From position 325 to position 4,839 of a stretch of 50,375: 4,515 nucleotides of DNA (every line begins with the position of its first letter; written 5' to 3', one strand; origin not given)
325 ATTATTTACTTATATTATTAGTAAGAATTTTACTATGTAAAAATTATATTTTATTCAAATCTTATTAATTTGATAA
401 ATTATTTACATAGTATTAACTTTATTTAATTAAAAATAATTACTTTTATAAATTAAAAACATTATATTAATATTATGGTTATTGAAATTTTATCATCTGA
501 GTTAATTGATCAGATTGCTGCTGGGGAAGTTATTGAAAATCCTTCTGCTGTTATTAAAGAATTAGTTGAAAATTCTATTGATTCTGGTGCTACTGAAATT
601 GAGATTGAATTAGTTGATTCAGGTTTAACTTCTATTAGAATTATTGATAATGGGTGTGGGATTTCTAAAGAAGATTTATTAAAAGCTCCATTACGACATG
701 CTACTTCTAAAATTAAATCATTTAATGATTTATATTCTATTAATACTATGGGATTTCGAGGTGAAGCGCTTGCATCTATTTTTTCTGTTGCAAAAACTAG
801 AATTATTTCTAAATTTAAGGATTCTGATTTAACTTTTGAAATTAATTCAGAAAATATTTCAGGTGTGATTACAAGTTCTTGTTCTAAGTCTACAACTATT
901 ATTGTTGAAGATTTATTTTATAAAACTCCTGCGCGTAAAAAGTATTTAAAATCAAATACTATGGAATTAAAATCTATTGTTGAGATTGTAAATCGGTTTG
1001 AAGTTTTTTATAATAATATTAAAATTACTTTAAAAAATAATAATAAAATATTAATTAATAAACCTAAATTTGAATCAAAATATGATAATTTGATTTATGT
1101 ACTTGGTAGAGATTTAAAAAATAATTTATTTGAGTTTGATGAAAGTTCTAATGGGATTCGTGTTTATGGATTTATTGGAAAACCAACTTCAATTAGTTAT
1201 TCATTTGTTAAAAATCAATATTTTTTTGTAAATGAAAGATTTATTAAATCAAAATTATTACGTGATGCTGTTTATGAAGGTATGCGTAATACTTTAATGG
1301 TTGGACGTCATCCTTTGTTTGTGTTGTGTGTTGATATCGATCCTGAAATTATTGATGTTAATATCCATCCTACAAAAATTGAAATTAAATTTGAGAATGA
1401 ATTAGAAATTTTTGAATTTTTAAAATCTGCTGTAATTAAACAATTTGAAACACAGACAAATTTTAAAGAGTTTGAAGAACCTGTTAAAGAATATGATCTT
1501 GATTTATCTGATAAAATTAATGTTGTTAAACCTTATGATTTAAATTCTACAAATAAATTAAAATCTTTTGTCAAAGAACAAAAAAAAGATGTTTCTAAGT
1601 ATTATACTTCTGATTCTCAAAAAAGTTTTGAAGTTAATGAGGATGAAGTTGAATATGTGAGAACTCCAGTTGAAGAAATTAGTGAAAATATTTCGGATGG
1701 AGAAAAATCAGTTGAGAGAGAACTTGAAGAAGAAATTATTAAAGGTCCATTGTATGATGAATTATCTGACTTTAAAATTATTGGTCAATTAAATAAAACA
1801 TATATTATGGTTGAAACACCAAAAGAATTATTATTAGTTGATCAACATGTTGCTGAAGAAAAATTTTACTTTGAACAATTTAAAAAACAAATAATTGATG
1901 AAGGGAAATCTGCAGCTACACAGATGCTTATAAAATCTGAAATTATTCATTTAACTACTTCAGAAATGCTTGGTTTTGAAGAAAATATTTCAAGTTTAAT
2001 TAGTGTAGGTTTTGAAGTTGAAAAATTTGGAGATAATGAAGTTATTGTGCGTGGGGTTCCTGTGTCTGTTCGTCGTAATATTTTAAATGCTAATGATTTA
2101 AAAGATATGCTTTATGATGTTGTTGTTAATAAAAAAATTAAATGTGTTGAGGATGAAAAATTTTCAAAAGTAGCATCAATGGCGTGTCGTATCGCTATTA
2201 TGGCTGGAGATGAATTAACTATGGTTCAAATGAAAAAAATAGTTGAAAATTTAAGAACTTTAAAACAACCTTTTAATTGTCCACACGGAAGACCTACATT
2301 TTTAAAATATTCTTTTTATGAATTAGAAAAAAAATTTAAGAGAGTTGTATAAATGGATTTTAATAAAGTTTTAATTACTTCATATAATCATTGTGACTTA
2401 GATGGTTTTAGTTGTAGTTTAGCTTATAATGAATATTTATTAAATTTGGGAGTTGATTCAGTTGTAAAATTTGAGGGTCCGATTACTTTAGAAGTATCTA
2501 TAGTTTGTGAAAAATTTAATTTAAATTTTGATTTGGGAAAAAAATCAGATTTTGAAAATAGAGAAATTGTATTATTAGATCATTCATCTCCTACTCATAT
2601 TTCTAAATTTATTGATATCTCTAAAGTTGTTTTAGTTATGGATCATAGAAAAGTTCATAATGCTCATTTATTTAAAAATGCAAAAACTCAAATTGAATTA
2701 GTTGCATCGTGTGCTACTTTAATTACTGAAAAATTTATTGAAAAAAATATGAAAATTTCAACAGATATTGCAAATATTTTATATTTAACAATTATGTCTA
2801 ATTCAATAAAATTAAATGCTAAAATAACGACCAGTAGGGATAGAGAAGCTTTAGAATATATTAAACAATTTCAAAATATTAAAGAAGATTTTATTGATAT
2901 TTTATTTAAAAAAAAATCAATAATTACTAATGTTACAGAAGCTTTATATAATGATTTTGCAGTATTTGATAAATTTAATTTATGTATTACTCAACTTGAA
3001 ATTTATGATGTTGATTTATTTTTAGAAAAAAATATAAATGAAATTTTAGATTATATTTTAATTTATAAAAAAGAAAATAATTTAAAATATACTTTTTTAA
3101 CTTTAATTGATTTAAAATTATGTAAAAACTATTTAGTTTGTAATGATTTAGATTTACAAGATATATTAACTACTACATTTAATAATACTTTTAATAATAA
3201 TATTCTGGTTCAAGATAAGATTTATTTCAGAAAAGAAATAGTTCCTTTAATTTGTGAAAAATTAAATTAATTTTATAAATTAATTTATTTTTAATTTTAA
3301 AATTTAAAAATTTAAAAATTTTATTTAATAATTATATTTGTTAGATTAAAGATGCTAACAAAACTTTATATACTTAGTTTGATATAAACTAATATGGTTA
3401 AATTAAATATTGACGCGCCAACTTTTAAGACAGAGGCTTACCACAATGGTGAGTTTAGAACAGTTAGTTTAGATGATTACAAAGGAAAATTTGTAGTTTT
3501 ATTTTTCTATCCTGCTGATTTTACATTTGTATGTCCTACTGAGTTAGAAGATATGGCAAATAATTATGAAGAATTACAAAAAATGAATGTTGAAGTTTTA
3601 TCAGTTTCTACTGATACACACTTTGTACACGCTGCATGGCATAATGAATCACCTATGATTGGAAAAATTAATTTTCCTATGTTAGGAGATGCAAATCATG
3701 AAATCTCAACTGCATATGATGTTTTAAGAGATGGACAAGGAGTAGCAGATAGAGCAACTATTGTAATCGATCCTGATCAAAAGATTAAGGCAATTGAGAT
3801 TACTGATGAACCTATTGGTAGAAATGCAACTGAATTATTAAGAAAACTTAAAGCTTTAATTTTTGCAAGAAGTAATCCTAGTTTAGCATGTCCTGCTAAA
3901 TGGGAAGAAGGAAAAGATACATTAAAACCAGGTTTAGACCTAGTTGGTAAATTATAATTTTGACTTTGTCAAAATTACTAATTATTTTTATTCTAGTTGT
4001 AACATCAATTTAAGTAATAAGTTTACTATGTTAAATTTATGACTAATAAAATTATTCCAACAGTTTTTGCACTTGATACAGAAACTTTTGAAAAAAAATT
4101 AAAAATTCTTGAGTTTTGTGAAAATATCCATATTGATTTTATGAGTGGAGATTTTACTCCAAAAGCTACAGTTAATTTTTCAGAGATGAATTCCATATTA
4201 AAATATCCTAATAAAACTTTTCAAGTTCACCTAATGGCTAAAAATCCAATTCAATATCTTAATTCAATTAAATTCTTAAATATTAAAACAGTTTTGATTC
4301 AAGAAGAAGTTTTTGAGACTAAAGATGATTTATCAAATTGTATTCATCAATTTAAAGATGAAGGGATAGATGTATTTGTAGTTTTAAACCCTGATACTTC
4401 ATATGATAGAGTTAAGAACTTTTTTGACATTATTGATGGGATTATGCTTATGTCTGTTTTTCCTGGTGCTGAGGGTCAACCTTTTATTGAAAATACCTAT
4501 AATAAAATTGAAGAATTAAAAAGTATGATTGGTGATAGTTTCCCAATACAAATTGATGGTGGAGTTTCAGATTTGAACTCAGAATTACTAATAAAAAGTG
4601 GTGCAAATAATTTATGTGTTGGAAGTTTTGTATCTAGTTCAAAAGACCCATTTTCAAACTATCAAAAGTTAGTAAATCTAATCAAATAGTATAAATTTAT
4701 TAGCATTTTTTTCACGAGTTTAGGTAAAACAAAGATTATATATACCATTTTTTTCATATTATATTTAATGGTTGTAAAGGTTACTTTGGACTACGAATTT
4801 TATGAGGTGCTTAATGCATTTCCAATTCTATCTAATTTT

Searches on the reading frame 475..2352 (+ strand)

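Call 59: search_protein_families(library=ncbifam, proteins=[window:475-2352:+], max_evalue=0.00001)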
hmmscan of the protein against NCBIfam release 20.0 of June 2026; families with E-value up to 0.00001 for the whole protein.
window:475-2352:+ (625 aa): 9 families
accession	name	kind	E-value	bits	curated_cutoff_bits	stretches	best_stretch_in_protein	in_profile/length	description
TIGR00585.2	mutl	equivalog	4.1e-140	468.3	180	1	3-545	1-545/555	DNA mismatch repair endonuclease MutL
NF000950.0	PRK00095.1-3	equivalog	3.7e-134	448.5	756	1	3-625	4-638/641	DNA mismatch repair endonuclease MutL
NF000949.0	PRK00095.1-2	equivalog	6.1e-134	448.4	750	1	2-623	6-632/634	DNA mismatch repair endonuclease MutL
NF000953.0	PRK00095.2-4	equivalog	2.4e-121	406.6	693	1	1-623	1-610/611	DNA mismatch repair endonuclease MutL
NF000952.0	PRK00095.2-2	subfamily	4.1e-113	379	840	1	1-623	1-622/623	DNA mismatch repair endonuclease MutL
NF000948.0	PRK00095.1-1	equivalog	1.1e-94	318.6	701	1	1-594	1-596/625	DNA mismatch repair endonuclease MutL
NF000951.0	PRK00095.2-1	equivalog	2.9e-87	293.6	391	2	3-332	5-341/559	DNA mismatch repair endonuclease MutL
NF000954.0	PRK00095.2-5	equivalog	2.4e-65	221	937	1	3-532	7-508/588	DNA mismatch repair endonuclease MutL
NF050001.1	restrict_BbrUII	equivalog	3.7e-11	42.3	550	1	22-168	20-189/659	BbrUII/HgiDII family restriction enzyme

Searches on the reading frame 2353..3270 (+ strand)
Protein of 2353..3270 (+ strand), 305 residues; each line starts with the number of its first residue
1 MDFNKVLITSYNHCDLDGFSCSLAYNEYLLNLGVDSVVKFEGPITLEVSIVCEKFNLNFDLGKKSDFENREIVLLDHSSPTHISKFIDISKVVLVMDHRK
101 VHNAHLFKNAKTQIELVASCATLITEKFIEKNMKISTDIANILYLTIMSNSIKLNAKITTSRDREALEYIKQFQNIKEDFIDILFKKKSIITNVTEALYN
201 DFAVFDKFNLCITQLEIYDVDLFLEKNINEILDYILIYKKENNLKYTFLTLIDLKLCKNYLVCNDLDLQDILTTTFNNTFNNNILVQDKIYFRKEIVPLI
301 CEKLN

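Call 59: search_protein_families(library=ncbifam, proteins=[window:2353-3270:+], max_evalue=0.00001)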
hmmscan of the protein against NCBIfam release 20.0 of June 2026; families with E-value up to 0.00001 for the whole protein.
window:2353-3270:+ (305 aa): 10 families
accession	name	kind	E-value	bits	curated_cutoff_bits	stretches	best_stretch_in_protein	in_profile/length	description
NF003877.0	PRK05427.1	equivalog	3.4e-29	102.3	283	1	5-304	3-306/308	manganese-dependent inorganic pyrophosphatase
NF011447.0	PRK14869.2-3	equivalog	8.8e-20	70.8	522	1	68-293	301-528/540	putative manganese-dependent inorganic diphosphatase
NF011441.0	PRK14869.1-3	equivalog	2.9e-17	62.5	753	1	69-302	304-541/548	putative manganese-dependent inorganic diphosphatase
NF011443.0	PRK14869.1-5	equivalog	3.4e-17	62.1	335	1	67-304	303-544/546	putative manganese-dependent inorganic diphosphatase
NF011440.0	PRK14869.1-2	equivalog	1.8e-16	59.9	746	1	66-303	296-536/541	putative manganese-dependent inorganic diphosphatase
NF011442.0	PRK14869.1-4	equivalog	3.1e-14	52.3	400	1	70-304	305-539/543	putative manganese-dependent inorganic diphosphatase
NF011449.0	PRK14869.2-5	equivalog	3.4e-14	52.8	411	1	68-302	205-443/451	putative manganese-dependent inorganic diphosphatase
NF011448.0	PRK14869.2-4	equivalog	5.8e-14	51.3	562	1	70-303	321-559/563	putative manganese-dependent inorganic diphosphatase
NF011445.0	PRK14869.2-1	equivalog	2.7e-12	45.9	483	1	72-254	309-496/548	putative manganese-dependent inorganic diphosphatase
NF011446.0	PRK14869.2-2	equivalog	4.9e-10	38.4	601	1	69-298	318-551/576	putative manganese-dependent inorganic diphosphatase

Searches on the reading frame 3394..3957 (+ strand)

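Call 68: search_protein_families(library=pfam, proteins=[window:3394-3957:+], max_evalue=0.001)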
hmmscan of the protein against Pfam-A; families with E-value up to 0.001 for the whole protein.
window:3394-3957:+ (187 aa): 3 families
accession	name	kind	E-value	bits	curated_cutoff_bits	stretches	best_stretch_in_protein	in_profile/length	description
PF00578.27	AhpC-TSA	-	2e-40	138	26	1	7-133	4-123/124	AhpC/TSA family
PF08534.16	Redoxin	-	5.2e-19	68.9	26.6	1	8-142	6-139/148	Redoxin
PF02630.20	SCO1-SenC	-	6.8e-05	23.3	22.8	1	22-74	12-66/134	SCO1/SenC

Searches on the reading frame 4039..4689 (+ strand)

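Call 68: search_protein_families(library=pfam, proteins=[window:4039-4689:+], max_evalue=0.001)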
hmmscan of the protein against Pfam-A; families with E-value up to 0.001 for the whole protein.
window:4039-4689:+ (216 aa): 1 family
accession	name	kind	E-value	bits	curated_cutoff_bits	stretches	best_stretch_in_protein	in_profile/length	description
PF00834.25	Ribul_P_3_epim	-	9.4e-35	120.2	21.1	1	5-198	2-197/198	Ribulose-phosphate 3 epimerase family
